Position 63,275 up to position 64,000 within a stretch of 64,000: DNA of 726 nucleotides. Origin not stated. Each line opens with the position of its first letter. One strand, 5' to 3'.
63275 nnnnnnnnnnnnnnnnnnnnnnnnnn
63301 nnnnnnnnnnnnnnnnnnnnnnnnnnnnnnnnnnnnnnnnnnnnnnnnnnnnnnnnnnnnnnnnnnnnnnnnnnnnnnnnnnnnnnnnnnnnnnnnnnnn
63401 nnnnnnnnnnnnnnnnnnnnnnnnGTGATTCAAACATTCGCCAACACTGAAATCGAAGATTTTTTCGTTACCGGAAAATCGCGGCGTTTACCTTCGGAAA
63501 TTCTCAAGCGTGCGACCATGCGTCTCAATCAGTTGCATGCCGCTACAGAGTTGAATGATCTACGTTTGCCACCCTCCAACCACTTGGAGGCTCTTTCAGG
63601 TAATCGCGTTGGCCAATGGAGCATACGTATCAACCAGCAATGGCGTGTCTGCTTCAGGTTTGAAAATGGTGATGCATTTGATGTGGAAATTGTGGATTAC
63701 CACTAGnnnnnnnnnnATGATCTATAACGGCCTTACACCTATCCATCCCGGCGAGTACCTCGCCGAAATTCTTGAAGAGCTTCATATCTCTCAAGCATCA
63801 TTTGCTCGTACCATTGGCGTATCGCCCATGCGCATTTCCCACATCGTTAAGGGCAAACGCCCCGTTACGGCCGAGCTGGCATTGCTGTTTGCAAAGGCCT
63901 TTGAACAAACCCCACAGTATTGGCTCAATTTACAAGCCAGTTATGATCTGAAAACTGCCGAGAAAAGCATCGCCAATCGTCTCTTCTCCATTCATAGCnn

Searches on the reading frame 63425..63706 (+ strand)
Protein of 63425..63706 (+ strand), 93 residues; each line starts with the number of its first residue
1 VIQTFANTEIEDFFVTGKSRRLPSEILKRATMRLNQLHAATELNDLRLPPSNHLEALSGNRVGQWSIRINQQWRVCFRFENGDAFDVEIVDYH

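Call 4: find_encoding_contigs(protein=window:63425-63706:+, flank=10000, max_places=6)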
Protein window:63425-63706:+ (93 aa): 1 contig read that carries it; 1 place shown.
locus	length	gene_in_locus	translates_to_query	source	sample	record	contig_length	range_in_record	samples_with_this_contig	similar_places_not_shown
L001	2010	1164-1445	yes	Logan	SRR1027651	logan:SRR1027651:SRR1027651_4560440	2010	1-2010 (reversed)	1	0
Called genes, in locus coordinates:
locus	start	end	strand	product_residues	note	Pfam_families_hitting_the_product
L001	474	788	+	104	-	-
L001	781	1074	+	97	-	PF15731:MqsA_antitoxin (weak), PF13560:HTH_31 (weak), PF01381:HTH_3 (weak)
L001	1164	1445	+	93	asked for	PF05015:HigB-like_toxin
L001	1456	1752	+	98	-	PF01381:HTH_3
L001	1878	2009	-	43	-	?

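Call 6: search_protein_families(library=pfam, proteins=[window:63425-63706:+], max_evalue=1)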
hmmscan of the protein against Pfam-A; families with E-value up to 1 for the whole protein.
window:63425-63706:+ (93 aa): 3 families
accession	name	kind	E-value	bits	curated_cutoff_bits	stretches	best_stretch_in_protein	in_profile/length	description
PF05015.19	HigB-like_toxin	-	1.1e-20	74.3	27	1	4-93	2-91/91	RelE-like toxin of type II toxin-antitoxin system HigB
PF06769.20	YoeB_toxin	-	0.022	15.2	27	1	55-83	42-70/80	YoeB-like toxin of bacterial type II toxin-antitoxin system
PF11806.14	Enterochelin_N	-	0.18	12.9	27.1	1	42-79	25-62/120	Enterochelin esterase, N-terminal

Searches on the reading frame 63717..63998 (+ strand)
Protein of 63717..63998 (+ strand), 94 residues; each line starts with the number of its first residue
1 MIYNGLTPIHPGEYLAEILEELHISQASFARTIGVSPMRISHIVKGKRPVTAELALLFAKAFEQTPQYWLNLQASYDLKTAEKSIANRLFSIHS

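Call 6: search_protein_families(library=pfam, proteins=[window:63717-63998:+], max_evalue=1)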
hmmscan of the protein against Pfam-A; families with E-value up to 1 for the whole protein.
window:63717-63998:+ (94 aa): 9 families
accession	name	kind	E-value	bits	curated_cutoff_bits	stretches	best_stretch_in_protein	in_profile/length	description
PF01381.28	HTH_3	-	1.3e-10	41.6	23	1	15-69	1-55/55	Helix-turn-helix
PF12844.13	HTH_19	-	7.5e-05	23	30.2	1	12-71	1-60/64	Helix-turn-helix domain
PF13560.12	HTH_31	-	0.00048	20.8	27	1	12-64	3-56/64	Helix-turn-helix domain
PF13443.12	HTH_26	-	0.0046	17.6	22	1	15-66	2-54/63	Cro/C1-type HTH DNA-binding domain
PF15943.11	YdaS_toxin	-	0.0063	16.7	30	1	25-56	10-41/65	Bacterial toxin YdaS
PF04218.19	CENP-B_N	-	0.069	13.2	21.2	1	20-48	20-47/53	CENP-B N-terminal DNA-binding domain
PF00165.29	HTH_AraC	-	0.08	13.5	26.6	0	15-32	11-28/42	Bacterial regulatory helix-turn-helix proteins, AraC family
PF20432.4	Xre-like-HTH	-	0.13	13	25.8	1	12-50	12-50/63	Antitoxin Xre-like helix-turn-helix domain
PF16509.11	KORA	-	0.21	12.3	26.7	1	23-62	30-67/84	TrfB plasmid transcriptional repressor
